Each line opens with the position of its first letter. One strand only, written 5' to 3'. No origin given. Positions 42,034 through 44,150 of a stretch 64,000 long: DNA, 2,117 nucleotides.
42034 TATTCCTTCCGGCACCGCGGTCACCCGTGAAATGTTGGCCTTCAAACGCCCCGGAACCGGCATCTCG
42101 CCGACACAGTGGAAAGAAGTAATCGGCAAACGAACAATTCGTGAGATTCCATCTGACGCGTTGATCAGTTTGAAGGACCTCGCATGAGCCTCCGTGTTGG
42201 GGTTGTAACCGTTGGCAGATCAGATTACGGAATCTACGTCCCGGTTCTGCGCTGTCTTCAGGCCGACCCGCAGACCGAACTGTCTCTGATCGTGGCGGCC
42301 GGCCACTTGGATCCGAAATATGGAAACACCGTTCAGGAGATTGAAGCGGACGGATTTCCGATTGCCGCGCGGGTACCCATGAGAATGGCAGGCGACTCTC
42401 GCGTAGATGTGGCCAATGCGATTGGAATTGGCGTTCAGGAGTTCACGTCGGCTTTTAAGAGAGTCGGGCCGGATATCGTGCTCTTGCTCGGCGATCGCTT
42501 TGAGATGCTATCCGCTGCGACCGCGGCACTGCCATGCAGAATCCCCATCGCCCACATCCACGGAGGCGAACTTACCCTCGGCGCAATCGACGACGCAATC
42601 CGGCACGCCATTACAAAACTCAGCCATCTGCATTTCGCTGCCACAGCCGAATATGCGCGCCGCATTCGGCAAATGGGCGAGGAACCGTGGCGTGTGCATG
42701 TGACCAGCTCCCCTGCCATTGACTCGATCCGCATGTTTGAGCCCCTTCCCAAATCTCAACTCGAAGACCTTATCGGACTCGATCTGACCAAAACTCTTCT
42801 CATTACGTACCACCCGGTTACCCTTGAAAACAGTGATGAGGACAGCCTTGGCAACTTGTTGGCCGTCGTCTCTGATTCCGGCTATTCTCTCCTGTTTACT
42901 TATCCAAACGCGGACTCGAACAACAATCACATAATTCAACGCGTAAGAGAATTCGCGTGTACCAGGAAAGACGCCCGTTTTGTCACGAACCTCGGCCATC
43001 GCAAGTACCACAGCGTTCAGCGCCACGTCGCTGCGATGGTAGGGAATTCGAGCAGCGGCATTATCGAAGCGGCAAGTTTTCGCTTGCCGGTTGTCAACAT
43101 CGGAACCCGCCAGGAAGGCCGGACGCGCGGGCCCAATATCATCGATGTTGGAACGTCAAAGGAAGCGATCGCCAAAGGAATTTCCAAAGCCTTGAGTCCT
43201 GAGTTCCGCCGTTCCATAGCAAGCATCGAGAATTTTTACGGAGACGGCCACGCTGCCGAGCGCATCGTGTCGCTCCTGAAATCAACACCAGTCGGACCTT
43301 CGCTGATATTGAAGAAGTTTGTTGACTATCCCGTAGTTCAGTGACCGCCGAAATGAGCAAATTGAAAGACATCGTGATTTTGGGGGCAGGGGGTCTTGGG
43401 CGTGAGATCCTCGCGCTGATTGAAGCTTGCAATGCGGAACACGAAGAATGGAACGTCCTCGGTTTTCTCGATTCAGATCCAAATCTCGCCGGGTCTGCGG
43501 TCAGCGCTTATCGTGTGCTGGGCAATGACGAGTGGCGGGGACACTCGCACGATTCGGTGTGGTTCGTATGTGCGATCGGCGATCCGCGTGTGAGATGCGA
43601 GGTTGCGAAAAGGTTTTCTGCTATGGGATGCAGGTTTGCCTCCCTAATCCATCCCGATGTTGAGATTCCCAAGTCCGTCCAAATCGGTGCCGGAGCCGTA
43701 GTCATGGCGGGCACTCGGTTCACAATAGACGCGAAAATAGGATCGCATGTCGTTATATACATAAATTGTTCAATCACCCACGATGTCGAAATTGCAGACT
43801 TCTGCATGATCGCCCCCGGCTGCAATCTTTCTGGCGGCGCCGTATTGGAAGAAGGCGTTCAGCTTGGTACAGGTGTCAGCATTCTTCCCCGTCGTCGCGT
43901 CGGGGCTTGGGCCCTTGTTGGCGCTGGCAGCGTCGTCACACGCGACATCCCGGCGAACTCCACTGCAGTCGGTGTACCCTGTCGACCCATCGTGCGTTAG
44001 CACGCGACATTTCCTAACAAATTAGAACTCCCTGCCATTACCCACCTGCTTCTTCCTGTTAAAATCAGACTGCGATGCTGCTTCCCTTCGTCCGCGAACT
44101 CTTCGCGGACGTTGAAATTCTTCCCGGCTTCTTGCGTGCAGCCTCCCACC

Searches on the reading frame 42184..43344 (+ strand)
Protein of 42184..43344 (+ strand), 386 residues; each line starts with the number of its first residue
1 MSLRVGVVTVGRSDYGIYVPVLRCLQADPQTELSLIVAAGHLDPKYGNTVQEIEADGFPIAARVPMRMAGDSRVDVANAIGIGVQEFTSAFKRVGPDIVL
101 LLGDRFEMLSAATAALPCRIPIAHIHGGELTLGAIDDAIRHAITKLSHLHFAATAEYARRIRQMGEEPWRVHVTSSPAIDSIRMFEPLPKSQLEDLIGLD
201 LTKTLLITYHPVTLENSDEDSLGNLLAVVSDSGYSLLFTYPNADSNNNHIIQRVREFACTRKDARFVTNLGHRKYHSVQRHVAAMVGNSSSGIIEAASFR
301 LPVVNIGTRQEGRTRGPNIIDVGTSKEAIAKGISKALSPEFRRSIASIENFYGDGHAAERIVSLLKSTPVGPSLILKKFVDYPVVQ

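Call 83: search_protein_families(library=pfam, proteins=[window:42184-43344:+], max_evalue=0.00001)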
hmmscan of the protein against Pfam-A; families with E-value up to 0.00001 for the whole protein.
window:42184-43344:+ (386 aa): 1 family
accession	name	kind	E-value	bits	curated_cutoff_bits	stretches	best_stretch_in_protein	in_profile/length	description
PF02350.25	Epimerase_2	-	4.4e-83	279.5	30.6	1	25-366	3-347/347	UDP-N-acetylglucosamine 2-epimerase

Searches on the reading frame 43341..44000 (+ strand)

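Call 83: search_protein_families(library=pfam, proteins=[window:43341-44000:+], max_evalue=0.00001)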
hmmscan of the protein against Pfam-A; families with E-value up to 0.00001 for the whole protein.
window:43341-44000:+ (219 aa): 2 families
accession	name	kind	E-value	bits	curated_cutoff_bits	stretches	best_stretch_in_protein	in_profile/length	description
PF00132.30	Hexapep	-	3e-19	68.3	27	1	130-164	1-35/36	Bacterial transferase hexapeptide (six repeats)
PF17836.7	PglD_N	-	5e-13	49.9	23.4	1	10-91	1-77/78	PglD N-terminal domain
